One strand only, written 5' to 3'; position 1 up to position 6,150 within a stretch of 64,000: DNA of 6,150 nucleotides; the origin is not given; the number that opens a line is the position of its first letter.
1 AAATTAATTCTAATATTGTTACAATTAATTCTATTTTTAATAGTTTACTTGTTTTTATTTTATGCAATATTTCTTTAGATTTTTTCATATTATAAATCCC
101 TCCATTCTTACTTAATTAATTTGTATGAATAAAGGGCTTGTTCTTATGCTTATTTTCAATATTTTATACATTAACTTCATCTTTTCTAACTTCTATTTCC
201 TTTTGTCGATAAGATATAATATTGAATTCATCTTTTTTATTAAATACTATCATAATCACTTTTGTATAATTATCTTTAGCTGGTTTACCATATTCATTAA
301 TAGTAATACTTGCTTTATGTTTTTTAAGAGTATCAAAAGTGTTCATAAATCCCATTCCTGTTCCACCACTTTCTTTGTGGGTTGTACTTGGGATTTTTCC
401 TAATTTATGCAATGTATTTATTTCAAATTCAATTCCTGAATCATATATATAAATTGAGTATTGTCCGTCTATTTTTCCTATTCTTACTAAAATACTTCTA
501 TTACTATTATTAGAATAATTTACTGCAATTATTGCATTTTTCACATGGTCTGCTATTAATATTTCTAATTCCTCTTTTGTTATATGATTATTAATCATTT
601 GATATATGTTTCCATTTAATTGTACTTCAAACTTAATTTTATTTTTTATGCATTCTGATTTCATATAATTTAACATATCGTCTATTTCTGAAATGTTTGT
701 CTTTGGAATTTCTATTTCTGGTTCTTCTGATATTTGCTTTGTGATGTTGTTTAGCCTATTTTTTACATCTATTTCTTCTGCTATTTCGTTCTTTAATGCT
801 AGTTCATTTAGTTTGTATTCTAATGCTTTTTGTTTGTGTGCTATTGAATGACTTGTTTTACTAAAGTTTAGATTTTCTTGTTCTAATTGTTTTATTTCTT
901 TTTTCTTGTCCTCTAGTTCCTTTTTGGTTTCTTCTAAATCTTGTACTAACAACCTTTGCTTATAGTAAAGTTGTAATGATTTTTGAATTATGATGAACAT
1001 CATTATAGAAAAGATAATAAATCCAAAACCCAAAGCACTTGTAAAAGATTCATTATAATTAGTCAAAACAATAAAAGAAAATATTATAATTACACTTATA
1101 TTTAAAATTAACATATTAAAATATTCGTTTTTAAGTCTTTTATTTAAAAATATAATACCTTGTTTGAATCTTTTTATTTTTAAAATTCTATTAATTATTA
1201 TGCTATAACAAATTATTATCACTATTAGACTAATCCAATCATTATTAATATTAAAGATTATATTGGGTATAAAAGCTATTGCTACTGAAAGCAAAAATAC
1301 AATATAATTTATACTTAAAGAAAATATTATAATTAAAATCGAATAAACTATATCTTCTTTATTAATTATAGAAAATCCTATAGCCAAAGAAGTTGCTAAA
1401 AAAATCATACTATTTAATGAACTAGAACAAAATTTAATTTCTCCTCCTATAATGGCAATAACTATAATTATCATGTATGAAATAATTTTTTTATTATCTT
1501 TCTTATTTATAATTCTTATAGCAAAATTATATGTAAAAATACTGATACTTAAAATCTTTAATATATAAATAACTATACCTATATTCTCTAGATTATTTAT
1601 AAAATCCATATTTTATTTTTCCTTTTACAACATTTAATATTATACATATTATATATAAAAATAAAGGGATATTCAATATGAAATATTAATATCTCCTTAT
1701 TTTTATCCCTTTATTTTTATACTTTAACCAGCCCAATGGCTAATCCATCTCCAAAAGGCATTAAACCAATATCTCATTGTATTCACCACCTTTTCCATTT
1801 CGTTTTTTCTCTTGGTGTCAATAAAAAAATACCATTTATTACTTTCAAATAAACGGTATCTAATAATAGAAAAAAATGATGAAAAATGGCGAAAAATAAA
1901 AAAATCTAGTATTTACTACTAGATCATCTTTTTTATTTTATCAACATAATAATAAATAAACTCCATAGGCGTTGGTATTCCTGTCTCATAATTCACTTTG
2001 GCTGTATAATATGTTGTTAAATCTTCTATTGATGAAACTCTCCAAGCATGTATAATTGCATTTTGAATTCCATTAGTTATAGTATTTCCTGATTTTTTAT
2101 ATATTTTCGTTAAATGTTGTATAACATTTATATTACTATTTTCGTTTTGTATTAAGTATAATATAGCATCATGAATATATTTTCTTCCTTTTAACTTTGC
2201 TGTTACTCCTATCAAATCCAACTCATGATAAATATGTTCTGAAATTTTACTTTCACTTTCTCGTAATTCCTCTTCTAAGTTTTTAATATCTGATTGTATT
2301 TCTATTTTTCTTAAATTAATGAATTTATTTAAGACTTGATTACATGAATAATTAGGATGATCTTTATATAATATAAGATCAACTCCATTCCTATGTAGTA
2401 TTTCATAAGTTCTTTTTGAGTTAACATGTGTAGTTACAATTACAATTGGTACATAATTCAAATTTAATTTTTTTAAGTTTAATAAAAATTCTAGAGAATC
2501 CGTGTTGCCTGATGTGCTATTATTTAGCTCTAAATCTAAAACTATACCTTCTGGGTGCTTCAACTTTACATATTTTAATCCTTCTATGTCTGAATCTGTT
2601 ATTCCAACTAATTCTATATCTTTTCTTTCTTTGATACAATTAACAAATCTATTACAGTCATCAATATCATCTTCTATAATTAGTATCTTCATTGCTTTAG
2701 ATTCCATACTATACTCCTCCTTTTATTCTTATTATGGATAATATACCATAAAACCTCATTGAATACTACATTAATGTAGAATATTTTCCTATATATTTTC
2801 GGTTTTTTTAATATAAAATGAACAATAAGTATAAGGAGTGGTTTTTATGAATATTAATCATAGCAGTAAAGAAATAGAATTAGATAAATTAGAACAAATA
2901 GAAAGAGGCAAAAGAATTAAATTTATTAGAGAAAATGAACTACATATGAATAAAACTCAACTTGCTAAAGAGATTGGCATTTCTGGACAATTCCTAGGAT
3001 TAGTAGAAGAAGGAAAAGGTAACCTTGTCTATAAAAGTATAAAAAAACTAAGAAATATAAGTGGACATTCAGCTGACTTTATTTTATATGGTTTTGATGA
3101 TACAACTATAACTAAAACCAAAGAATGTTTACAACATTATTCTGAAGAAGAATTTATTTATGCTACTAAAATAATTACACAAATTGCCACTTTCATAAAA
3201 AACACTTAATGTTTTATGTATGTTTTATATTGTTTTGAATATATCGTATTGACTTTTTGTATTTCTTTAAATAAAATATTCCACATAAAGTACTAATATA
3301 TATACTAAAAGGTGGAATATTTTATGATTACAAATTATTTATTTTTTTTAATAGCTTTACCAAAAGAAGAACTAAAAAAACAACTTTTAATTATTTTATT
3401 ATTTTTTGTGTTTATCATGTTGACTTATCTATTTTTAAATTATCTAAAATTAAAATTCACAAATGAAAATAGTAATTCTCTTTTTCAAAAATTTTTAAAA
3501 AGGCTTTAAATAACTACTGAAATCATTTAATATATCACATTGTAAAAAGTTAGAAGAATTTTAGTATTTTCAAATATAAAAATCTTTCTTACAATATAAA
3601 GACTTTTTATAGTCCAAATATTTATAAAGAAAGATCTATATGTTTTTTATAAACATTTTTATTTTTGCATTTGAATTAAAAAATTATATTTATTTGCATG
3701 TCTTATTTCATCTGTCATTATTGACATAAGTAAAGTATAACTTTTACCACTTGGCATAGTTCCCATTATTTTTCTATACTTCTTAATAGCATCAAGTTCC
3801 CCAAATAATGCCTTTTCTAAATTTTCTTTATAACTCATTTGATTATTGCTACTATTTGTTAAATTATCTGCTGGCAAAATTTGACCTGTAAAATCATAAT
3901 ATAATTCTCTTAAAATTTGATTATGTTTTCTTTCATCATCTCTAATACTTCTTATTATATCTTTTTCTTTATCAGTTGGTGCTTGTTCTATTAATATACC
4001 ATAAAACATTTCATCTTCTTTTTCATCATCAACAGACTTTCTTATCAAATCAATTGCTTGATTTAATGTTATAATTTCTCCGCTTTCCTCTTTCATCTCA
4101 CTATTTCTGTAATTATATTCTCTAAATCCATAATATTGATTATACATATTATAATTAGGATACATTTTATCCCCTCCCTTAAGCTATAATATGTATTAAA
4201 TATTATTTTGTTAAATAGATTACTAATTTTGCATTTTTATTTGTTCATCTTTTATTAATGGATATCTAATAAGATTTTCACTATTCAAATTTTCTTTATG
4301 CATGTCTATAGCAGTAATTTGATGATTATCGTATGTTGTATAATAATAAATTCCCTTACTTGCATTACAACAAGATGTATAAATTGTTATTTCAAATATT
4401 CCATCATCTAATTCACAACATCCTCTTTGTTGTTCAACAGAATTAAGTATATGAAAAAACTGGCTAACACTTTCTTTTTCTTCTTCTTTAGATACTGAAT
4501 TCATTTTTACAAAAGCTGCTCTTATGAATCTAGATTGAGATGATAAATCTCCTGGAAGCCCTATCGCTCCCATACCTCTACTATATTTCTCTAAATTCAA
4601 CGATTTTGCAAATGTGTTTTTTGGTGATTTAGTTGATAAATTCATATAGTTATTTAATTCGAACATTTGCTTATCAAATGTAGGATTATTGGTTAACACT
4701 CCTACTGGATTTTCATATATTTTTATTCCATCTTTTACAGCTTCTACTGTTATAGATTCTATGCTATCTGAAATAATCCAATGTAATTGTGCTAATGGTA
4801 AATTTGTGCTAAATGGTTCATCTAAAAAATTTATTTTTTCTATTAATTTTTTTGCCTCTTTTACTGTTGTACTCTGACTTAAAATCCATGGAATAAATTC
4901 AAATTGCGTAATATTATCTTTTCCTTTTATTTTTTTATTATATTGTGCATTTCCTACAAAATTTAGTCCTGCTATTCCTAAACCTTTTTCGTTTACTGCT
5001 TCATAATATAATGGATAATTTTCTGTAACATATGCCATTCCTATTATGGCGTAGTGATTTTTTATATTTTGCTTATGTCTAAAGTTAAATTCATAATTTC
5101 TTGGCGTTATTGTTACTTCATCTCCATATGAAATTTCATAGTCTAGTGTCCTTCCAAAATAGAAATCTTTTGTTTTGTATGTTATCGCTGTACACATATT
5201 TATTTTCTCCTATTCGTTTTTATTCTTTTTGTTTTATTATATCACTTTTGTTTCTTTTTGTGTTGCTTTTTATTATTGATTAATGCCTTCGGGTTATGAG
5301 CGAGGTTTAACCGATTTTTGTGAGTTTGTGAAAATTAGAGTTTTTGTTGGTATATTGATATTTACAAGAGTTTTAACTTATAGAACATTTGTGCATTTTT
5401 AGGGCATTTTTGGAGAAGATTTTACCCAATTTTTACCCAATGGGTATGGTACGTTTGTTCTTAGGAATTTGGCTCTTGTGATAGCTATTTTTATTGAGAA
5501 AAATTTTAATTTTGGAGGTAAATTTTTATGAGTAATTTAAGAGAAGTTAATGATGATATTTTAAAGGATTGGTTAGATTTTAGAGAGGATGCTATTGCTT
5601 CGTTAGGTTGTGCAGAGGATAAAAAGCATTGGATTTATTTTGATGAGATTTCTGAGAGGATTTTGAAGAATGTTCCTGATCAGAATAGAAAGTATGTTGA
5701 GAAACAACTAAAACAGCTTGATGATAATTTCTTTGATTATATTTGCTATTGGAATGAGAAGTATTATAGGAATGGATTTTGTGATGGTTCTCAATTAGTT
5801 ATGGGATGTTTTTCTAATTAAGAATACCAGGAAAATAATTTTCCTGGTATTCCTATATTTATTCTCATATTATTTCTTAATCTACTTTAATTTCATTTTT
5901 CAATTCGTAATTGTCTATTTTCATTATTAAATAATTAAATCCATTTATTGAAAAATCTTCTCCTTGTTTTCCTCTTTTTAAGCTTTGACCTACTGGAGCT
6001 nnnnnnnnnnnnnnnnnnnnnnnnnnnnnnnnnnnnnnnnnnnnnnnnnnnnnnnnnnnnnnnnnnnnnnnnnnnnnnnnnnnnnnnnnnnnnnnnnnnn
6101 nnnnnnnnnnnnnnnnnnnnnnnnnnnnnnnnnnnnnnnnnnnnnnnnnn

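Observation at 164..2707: AgrC-type histidine kinase paired with a REC + Spo0A_C-domain regulator, with a second such regulator in island B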

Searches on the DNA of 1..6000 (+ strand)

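Call 8: search_dna_similar(query=window:1-6000:+, collection=plasmids, mode=near)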
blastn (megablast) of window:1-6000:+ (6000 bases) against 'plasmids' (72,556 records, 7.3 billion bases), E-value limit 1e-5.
No match.

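Call 91: search_rna_families(source=window, start=1, end=3400, threshold=evalue, max_evalue=1)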
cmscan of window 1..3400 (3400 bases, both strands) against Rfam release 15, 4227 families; matches with E-value up to 1: 1.
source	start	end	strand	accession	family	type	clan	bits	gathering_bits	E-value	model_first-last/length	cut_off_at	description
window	3272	3324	+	RF01666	rox2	Cis-reg;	-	25.4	55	0.29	11-61/71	no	Drosophila rox2 ncRNA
